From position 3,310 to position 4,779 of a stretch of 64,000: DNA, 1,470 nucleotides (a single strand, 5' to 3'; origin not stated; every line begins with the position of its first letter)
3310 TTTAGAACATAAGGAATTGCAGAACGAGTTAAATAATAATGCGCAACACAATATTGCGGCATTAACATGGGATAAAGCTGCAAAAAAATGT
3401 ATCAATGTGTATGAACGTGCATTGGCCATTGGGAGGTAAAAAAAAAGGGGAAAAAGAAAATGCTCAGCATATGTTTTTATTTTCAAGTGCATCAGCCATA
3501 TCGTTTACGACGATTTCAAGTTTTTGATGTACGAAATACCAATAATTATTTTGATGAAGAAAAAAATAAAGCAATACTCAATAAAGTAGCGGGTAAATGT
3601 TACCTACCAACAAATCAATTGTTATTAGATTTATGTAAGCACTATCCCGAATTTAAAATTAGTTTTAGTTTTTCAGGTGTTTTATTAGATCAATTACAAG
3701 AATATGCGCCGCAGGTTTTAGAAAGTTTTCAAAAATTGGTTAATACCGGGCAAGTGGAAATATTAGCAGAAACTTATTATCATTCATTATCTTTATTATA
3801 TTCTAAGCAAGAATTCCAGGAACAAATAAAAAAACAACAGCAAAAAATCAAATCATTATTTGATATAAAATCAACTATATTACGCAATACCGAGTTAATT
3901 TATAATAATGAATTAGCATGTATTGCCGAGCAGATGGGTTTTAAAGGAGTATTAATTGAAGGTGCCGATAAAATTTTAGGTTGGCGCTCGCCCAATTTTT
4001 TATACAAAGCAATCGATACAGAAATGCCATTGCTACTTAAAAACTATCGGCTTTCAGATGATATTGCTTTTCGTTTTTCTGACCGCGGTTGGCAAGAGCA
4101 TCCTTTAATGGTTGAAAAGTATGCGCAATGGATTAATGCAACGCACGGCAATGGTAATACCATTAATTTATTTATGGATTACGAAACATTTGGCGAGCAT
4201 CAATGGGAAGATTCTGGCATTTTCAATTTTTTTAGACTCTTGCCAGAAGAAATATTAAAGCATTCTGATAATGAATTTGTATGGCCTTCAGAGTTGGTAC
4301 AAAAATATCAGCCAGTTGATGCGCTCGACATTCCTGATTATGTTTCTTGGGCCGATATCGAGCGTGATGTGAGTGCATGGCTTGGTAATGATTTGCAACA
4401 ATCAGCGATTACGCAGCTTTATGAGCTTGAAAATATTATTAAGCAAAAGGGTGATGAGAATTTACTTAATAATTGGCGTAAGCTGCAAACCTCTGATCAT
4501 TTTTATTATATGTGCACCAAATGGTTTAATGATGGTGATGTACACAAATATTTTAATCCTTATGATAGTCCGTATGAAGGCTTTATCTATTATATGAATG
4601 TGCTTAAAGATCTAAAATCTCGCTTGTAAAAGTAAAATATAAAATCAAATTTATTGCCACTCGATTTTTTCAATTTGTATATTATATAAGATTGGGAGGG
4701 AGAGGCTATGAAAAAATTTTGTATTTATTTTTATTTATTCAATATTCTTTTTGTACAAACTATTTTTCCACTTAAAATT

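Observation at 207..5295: Non-canonical alpha-glucan/trehalose gene cluster (GH15 - GT4 - GH57 - DXD-GT-like) instead of classical glgABCP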

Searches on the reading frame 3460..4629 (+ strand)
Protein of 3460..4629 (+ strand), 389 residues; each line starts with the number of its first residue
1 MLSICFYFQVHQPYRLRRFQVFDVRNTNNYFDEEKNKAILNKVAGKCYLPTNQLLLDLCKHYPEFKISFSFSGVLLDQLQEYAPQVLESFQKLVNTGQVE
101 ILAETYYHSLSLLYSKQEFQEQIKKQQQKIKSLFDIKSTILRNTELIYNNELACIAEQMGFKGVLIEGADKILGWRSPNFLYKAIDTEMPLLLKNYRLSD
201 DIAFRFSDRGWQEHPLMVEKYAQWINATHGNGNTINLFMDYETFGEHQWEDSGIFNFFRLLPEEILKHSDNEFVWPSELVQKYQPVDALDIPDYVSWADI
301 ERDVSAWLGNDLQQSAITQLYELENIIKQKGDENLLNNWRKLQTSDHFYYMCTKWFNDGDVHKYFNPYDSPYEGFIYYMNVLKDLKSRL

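Call 3: search_protein_families(library=pfam, proteins=[window:3460-4629:+], max_evalue=0.01)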
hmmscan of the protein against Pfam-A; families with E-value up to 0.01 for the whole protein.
window:3460-4629:+ (389 aa): 3 families
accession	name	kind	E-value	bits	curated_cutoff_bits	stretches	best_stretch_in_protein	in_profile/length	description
PF03065.20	Glyco_hydro_57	-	8.1e-77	258.8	21.2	1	6-292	2-291/291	Glycosyl hydrolase family 57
PF01522.26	Polysacc_deac_1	-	4.5e-06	27.1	23.1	1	88-163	49-123/124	Polysaccharide deacetylase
PF01074.27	Glyco_hydro_38N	-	0.002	18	25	1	55-166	32-143/270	Glycosyl hydrolases family 38 N-terminal domain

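Call 4: search_protein_families(library=ncbifam, proteins=[window:3460-4629:+], max_evalue=0.01)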
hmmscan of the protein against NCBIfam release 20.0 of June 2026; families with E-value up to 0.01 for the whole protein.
window:3460-4629:+ (389 aa): 1 family
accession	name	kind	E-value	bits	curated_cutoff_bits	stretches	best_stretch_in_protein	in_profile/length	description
TIGR02764.1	spore_ybaN_pdaB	equivalog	8.5e-05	22.4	237.4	1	92-166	52-126/191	polysaccharide deacetylase family sporulation protein PdaB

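Call 14: search_solved_structures(query=window:3460-4629:+, max_evalue=0.001, show_alignments=2)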
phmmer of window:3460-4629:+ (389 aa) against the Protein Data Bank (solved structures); distinct sequences matched with E-value up to 0.001: 1.
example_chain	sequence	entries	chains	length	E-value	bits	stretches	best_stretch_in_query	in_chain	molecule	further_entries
1k1w_A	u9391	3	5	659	3e-07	33.1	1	52-167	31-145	4-ALPHA-GLUCANOTRANSFERASE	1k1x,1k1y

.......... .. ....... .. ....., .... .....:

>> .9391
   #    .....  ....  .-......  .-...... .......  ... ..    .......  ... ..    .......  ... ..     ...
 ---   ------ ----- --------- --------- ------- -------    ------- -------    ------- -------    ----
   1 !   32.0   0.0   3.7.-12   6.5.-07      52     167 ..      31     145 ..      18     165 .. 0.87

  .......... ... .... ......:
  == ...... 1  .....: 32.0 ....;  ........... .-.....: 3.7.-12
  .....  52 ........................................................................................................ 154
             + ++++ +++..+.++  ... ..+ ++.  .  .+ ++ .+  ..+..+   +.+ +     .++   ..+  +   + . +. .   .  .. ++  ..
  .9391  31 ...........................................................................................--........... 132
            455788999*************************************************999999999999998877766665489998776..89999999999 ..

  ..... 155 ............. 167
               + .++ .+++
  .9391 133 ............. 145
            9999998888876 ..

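Call 25: find_homologous_proteins(query=window:3460-4629:+, max_evalue=1e-20)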
Query window:3460-4629:+ (389 aa): 8000 proteins with E <= 1e-20 among 8000 candidates; the best 120 are listed.
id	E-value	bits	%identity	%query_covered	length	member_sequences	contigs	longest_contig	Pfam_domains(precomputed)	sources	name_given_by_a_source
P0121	6.7e-267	903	100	100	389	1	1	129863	PF03065.21,PF01522.27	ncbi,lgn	ncbi:MAG: glycoside hydrolase family 57 protein [Candidatus Babeliales bacterium]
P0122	2.9e-198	677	72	100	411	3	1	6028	PF03065.21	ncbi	-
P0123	1.9e-194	664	70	100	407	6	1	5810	PF03065.21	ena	-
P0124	1.0e-192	659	72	100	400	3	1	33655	PF03065.21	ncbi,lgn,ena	-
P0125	1.8e-192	658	69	100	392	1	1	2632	PF03065.21,PF01522.27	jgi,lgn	-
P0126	3.5e-192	657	70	100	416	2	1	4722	PF03065.21,PF01522.27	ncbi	-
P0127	2.9e-191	654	70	100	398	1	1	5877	PF03065.21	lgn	-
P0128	8.1e-191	652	71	100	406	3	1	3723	PF03065.21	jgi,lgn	-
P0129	8.2e-191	652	69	100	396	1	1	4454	PF03065.21,PF01522.27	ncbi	-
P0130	3.0e-190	651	70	100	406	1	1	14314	PF03065.21,PF01522.27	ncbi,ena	-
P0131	1.6e-189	648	69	100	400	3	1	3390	PF03065.21,PF01522.27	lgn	-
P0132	5.0e-189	647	68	100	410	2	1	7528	PF03065.21,PF01522.27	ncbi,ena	-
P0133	6.6e-189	646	70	100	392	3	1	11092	PF03065.21,PF01522.27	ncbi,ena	-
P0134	1.4e-188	645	68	100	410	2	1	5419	PF03065.21,PF01522.27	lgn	-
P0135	3.8e-188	644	69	100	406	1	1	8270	PF03065.21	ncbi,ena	-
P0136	1.4e-187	642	69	100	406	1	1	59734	PF03065.21,PF01522.27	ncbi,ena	-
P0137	2.2e-187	641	69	100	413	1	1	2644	PF03065.21,PF01522.27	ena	-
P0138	1.1e-185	635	68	100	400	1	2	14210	PF03065.21,PF01522.27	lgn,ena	-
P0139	1.2e-185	635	68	100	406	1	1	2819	PF03065.21,PF01522.27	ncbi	-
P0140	2.5e-185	634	69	100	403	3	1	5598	PF03065.21,PF01522.27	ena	-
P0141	5.2e-185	633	67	100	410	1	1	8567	PF03065.21,PF01522.27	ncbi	ncbi:MAG: glycoside hydrolase family 57 protein [Candidatus Woesearchaeota archaeon]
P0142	1.3e-184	632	67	100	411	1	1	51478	PF03065.21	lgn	-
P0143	2.3e-184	631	67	100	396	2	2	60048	PF03065.21,PF01522.27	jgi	-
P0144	3.4e-184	631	68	100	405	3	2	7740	PF03065.21,PF01522.27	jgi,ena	-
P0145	5.3e-184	630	70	100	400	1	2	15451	PF03065.21,PF01522.27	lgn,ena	-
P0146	5.7e-184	630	67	100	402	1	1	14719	PF03065.21,PF01522.27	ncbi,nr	ncbi:MAG: glycoside hydrolase family 57 protein [Nanoarchaeota archaeon]|nr:glycoside hydrolase fami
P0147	1.6e-183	628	69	100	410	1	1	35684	PF03065.21,PF01522.27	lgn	-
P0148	3.1e-183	627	68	100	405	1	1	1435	PF03065.21,PF01522.27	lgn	-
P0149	4.2e-183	627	67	99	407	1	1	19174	PF03065.21,PF01522.27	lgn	-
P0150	4.5e-183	627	65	100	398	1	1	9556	PF03065.21,PF01522.27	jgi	-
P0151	4.7e-183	627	66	100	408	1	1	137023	PF03065.21,PF01522.27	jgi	-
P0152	1.4e-182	625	68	100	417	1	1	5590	PF03065.21,PF01522.27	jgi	jgi:alpha-amylase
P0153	3.6e-182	624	68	100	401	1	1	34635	PF03065.21,PF01522.27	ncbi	-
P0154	4.4e-182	624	68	100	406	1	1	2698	PF03065.21,PF01522.27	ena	-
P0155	5.7e-182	623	67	100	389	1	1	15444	PF03065.21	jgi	-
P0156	6.7e-182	623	67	100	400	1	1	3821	PF03065.21,PF01522.27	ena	-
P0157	8.5e-182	623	68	100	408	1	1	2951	PF03065.21,PF01522.27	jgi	jgi:alpha-amylase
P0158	4.8e-181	620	66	100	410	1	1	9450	PF03065.21,PF01522.27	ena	-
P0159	1.4e-180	619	66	100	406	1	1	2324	PF03065.21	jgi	jgi:alpha-amylase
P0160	1.0e-179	616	66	100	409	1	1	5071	PF03065.21,PF01522.27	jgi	-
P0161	1.5e-179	615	66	100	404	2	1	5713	PF03065.21,PF01522.27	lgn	-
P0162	2.1e-179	615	65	100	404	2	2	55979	PF03065.21,PF01522.27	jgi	-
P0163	3.1e-179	614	65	100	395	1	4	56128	PF03065.21,PF01522.27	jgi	jgi:alpha-amylase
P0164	4.7e-179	614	65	100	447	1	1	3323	PF03065.21,PF01522.27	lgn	-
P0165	7.3e-179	613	65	100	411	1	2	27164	PF03065.21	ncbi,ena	-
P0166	1.1e-178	612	65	100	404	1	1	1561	PF03065.21,PF01522.27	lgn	-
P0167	1.3e-178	612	65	100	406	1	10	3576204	PF03065.21,PF01522.27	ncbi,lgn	ncbi:MAG: glycoside hydrolase family 57 protein [Candidatus Freyarchaeum deiterrae]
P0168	1.5e-178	612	66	100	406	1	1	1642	PF03065.21,PF01522.27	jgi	jgi:alpha-amylase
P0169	2.0e-178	612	65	100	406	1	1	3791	PF03065.21,PF01522.27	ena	-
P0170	2.0e-178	612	64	100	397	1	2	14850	PF03065.21,PF01074.29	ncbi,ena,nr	ncbi:alpha-amylase [archaeon]|nr:alpha-amylase [archaeon]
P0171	2.2e-178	612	65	100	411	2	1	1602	PF03065.21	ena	-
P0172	3.4e-178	611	64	100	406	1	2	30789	PF03065.21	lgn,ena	-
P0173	3.7e-178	611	65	100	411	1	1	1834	PF03065.21,PF01522.27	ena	-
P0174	4.1e-178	611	65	100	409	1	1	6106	PF03065.21,PF01522.27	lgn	-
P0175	4.6e-178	610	64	100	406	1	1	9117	PF03065.21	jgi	jgi:alpha-amylase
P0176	5.9e-178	610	66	100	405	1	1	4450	PF03065.21,PF01522.27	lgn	-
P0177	7.2e-178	610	65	100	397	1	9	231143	PF03065.21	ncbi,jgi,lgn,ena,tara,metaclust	tara:strand:+ start:45884 stop:47077 length:1194 start_codon:yes stop_codon:yes gene_type:complete|m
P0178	8.2e-178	610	65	100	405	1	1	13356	PF03065.21,PF01522.27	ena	-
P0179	8.9e-178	610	67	100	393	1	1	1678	PF03065.21,PF01522.27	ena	-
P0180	1.2e-177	609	64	100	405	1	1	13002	PF03065.21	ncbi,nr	ncbi:alpha-amylase [Candidatus Woesearchaeota archaeon]|nr:alpha-amylase [Candidatus Woesearchaeota 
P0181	1.2e-177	609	64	100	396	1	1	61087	PF03065.21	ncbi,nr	ncbi:alpha-amylase [Candidatus Woesearchaeota archaeon]|nr:alpha-amylase [Candidatus Woesearchaeota 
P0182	1.3e-177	609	66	100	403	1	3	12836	PF03065.21,PF01522.27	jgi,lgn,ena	-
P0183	1.4e-177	609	64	100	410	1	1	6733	PF03065.21,PF01522.27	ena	-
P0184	1.5e-177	609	66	100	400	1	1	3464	PF03065.21,PF01522.27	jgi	jgi:alpha-amylase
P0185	1.6e-177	609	64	100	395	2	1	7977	PF03065.21,PF01522.27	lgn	-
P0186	1.7e-177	609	64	100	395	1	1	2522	PF03065.21,PF01522.27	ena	-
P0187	1.8e-177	608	65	100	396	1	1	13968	PF03065.21,PF01522.27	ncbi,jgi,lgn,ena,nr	ncbi:MAG: alpha-amylase [Candidatus Altiarchaeales archaeon]|nr:MAG: alpha-amylase [Candidatus Altia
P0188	1.9e-177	608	65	100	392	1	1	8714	PF03065.21,PF01522.27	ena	-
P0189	2.0e-177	608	67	100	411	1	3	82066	PF03065.21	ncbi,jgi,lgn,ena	-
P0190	2.1e-177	608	65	100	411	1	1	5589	PF03065.21,PF01522.27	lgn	-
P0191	2.2e-177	608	64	100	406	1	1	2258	PF03065.21,PF01522.27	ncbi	ncbi:MAG: glycoside hydrolase family 57 protein [Candidatus Jordarchaeaceae archaeon]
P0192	2.6e-177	608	65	100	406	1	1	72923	PF03065.21,PF01522.27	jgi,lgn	-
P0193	4.3e-177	607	65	100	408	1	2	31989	PF03065.21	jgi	jgi:alpha-amylase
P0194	4.6e-177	607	66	100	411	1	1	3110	PF03065.21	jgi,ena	-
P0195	5.1e-177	607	65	100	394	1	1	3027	PF03065.21,PF01522.27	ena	-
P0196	5.2e-177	607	65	100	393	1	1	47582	PF03065.21,PF01522.27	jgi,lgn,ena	jgi:alpha-amylase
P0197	5.5e-177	607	66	100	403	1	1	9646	PF03065.21,PF01522.27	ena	-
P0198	5.9e-177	607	64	100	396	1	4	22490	PF03065.21,PF01522.27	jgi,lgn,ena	-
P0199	8.5e-177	606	65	100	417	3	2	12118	PF03065.21,PF01522.27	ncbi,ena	-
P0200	8.7e-177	606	64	100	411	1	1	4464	PF03065.21,PF01522.27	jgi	-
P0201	9.5e-177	606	64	100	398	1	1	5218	PF03065.21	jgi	-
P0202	1.1e-176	606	65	100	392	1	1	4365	PF03065.21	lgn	-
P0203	1.2e-176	606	64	100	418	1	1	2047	PF03065.21,PF01522.27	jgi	jgi:alpha-amylase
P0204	1.4e-176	606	64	100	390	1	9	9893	PF03065.21,PF01522.27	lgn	-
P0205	2.2e-176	605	67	100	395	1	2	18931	PF03065.21,PF01522.27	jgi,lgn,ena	-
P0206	2.4e-176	605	64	100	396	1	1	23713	PF03065.21,PF01522.27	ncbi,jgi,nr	ncbi:MAG TPA: alpha-amylase [Candidatus Altiarchaeales archaeon]|nr:alpha-amylase [Candidatus Altiar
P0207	2.7e-176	605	64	100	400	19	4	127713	PF03065.21,PF01522.27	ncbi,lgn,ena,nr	ncbi:MAG: alpha-amylase [Candidatus Altiarchaeales archaeon ex4484_43]|nr:MAG: alpha-amylase [Candid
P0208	2.9e-176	605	65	100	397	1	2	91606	PF03065.21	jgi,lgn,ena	jgi:alpha-amylase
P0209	2.9e-176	605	64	100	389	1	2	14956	PF03065.21,PF01522.27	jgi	jgi:alpha-amylase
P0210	3.5e-176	604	64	100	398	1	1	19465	PF03065.21,PF01522.27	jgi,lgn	jgi:alpha-amylase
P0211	3.8e-176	604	64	100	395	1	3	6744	PF03065.21,PF01522.27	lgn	-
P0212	4.3e-176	604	65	98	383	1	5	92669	PF03065.21,PF01522.27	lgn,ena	-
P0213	5.1e-176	604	66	100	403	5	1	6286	PF03065.21,PF01522.27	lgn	-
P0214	5.3e-176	604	64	100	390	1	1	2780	PF03065.21,PF01522.27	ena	-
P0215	5.3e-176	604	64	100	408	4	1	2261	PF03065.21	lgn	-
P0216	6.6e-176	603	66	100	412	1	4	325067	PF03065.21,PF01522.27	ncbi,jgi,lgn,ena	-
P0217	6.8e-176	603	65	100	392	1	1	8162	PF03065.21,PF01522.27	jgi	-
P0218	7.7e-176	603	64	100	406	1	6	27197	PF03065.21,PF01522.27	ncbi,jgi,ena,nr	ncbi:alpha-amylase [Candidatus Woesearchaeota archaeon]|jgi:alpha-amylase|nr:alpha-amylase [Candidat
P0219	8.4e-176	603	64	100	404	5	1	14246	PF03065.21,PF01522.27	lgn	-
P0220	8.7e-176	603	64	100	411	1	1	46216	PF03065.21,PF01522.27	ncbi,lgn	-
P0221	8.9e-176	603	64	100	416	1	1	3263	PF03065.21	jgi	jgi:alpha-amylase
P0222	9.3e-176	603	63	100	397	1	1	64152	PF03065.21,PF01522.27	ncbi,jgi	-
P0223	1.0e-175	603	64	100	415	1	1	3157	PF03065.21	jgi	jgi:alpha-amylase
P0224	1.1e-175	603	65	99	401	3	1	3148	PF03065.21,PF01522.27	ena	-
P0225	1.1e-175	603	65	100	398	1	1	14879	PF03065.21,PF01522.27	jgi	jgi:alpha-amylase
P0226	1.2e-175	602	65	100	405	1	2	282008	PF03065.21,PF01522.27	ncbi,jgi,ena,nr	ncbi:alpha-amylase [Candidatus Woesearchaeota archaeon CG10_big_fil_rev_8_21_14_0_10_37_12]|nr:MAG: 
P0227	1.3e-175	602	64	100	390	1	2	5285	PF03065.21,PF01522.27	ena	-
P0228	1.4e-175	602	65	100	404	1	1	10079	PF03065.21,PF01522.27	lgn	-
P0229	1.5e-175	602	65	100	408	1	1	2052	PF03065.21,PF01522.27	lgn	-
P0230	2.0e-175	602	64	100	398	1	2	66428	PF03065.21,PF01522.27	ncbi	-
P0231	2.2e-175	602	65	100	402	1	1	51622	PF03065.21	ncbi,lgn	-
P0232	3.1e-175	601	64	100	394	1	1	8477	PF03065.21,PF01522.27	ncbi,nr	ncbi:MAG: glycoside hydrolase family 57 protein [Candidatus Altiarchaeota archaeon]|nr:glycoside hyd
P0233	3.2e-175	601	64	100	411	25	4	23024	PF03065.21,PF01522.27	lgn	-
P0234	4.3e-175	601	65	100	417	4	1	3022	PF03065.21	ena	-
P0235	4.4e-175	601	64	100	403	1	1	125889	PF03065.21,PF01522.27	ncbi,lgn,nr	ncbi:glycoside hydrolase family 57 protein [Candidatus Woesearchaeota archaeon]|nr:glycoside hydrola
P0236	5.5e-175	600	63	100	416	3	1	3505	PF03065.21,PF01522.27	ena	-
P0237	6.1e-175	600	66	100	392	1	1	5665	PF03065.21,PF01522.27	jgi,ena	-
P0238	7.5e-175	600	63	100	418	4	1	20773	PF03065.21,PF01522.27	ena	-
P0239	8.4e-175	600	64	100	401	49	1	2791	PF03065.21,PF01522.27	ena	-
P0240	9.5e-175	600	64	100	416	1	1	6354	PF03065.21,PF01522.27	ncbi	-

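Call 27: find_related_loci(query=A1, collection=genome_contigs, flank=7000)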
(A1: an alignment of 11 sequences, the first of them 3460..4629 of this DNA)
Query A1 (389 aa) in genome_contigs; peptide patterns used: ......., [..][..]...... (x = any residue, [..] = any of these).
600 stretches matched a pattern (row limit reached: there are more); 588 encode a relative of the query (tblastn E <= 1e-3); the best 80 are kept; 80 distinct loci.
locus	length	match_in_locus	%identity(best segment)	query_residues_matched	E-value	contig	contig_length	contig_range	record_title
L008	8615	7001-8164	64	1-389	0e+0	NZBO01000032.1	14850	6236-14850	MAG: archaeon isolate ARS1334 81832, whole genome shotgun sequence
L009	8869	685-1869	63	1-389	2e-178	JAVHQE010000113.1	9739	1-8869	MAG: Candidatus Paceibacterota bacterium isolate WB01no19_43_19 NODE_5521_length_9739_cov_11.597377, whole genome shotgu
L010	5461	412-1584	64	1-389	0e+0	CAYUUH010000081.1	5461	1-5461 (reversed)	MAG TPA_asm: uncultured Methanosarcinales archaeon isolate SRP319275_co4_86 genome assembly, contig: NODE_12437_length_5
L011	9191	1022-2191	65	1-389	1e-176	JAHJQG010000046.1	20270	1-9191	MAG: Nanoarchaeota archaeon isolate OS_PC_MetaG.mb.100 OS_PC_MetaG.mb.100_k141_483748, whole genome shotgun sequence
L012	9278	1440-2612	63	1-389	5e-176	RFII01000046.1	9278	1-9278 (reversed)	MAG: Candidatus Woesearchaeota archaeon isolate J072 k99_809184, whole genome shotgun sequence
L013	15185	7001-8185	62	1-389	1e-175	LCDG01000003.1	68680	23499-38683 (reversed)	MAG: Candidatus Nomurabacteria bacterium GW2011_GWC2_42_20 UV12_C0003, whole genome shotgun sequence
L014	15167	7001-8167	63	1-388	1e-175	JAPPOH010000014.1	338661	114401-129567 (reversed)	MAG: Candidatus Woesearchaeota archaeon isolate SB9152_S1_bin_12 NODE_4_length_338661_cov_33.7227, whole genome shotgun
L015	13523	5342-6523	61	1-389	9e-175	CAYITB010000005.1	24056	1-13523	MAG TPA_asm: uncultured Candidatus Saccharibacteria bacterium isolate ERP119705_co3_790 genome assembly, contig: NODE_23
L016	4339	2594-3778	62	1-389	1e-180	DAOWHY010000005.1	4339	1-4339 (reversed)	MAG TPA_asm: Candidatus Moraniibacteriota bacterium isolate CSMAG_2029 CSMAG_2029_k141_112890_length_4339_cov_20.0010, w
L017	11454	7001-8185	62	1-389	5e-175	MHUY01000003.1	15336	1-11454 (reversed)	MAG: Candidatus Yonathbacteria bacterium RIFOXYC2_FULL_47_9 rifoxyc2_full_scaffold_1203, whole genome shotgun sequence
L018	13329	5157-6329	63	1-389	2e-174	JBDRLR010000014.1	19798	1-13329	MAG: Nanoarchaeota archaeon isolate MEGAHIT-group-1.787 k141_2693440, whole genome shotgun sequence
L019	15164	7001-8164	60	1-389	2e-173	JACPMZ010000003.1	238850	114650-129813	MAG: Candidatus Woesearchaeota archaeon isolate NC_groundwater_562_Ag_S-0.1um_46_13 S35_SO-1_scaffold_86060, whole genom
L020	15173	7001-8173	62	1-389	5e-173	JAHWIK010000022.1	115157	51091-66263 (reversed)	MAG: Candidatus Woesearchaeota archaeon isolate YT1_182 k127_46713792, whole genome shotgun sequence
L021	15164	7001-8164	63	1-386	5e-173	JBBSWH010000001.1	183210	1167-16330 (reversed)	MAG: Nanoarchaeota archaeon isolate H52-bin084_1 H52_bin084_1_000000000001, whole genome shotgun sequence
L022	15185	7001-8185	61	1-389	5e-173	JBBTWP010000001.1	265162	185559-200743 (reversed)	MAG: Patescibacteria group bacterium isolate H41-bin017_1 H41_bin017_1_000000000001, whole genome shotgun sequence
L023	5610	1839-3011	63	1-389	5e-175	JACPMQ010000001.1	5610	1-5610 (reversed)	MAG: Candidatus Woesearchaeota archaeon isolate NC_groundwater_553_Ag_S-0.1um_36_10 S35_SO-1_scaffold_19178, whole genom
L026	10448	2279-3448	62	3-386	2e-171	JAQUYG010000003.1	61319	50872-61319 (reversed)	MAG: Candidatus Paceibacterota bacterium isolate STD2_231 NODE_1633_length_61319_cov_6.590600_Sandtown_D2, whole genome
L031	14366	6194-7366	61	1-389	2e-170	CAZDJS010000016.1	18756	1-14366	MAG TPA_asm: uncultured Methanosarcinales archaeon isolate SRP141376_co3_395 genome assembly, contig: NODE_7960_length_1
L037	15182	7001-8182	59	1-389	4e-169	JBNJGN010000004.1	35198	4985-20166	MAG: Patescibacteria group bacterium isolate Y22_30dBSe2.bin.84 NODE_453_length_35198_cov_26.564802, whole genome shotgu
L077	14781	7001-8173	57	1-389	3e-163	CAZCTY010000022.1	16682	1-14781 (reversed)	MAG TPA_asm: uncultured Methanosarcinales archaeon isolate binchicken_co32_391 genome assembly, contig: NODE_5434_length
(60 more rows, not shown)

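Call 68: find_encoding_contigs(protein=P0121, flank=10000, max_places=3)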
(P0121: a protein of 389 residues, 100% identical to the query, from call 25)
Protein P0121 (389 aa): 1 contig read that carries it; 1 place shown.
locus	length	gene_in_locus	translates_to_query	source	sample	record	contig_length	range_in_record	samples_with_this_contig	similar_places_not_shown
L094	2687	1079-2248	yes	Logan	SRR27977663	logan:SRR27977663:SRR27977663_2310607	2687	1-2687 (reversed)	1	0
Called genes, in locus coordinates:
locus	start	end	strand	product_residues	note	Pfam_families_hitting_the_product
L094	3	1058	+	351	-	?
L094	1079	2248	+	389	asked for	PF03065:Glyco_hydro_57, PF01522:Polysacc_deac_1 (weak)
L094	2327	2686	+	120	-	?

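Call 71: predict_structure(alignment_id=A4)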
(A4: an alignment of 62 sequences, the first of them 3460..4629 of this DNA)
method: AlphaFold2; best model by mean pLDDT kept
length: 389 residues; sequences in the alignment: 62
mean_pLDDT: 90.0   pTM: 0.90
mean pLDDT of the five models: 90.0, 88.3, 87.9, 86.1, 85.6
residues with pLDDT >= 90: 266; 70-90: 95; 50-70: 26; < 50: 2
segments of 3 or more residues with pLDDT < 50: none
pLDDT, mean of each block of 10 residues (from residue 1): 94 90 89 91 89 96 96 96 97 98 96 96 98 98 92 97 91 88 95 88 73 86 94 91 60 86 96 98 96 82 70 93 96 94 90 72 73 93 93
secondary structure, 60 per line:
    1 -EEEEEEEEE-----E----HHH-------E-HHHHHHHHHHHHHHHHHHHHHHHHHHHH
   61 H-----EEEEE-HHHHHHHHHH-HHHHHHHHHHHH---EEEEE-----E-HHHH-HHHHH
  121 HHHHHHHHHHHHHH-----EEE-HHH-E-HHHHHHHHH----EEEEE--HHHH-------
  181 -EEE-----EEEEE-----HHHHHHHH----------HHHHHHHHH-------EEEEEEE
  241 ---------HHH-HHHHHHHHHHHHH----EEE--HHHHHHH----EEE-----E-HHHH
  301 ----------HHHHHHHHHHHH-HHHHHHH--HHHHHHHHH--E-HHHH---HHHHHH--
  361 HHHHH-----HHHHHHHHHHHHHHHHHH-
elements in order: E2-10 H33-61 E67-71 H73-82 H84-95 E99-103 H111-114 H116-134 E140-142 H150-158 E163-167 H170-173 E182-184 E190-194 H200-207 H218-226 E234-240 H254-266 E271-273 H276-282 E287-289 H297-300 H311-322 H324-330 H333-341 H346-349 H353-358 H361-365 H371-388
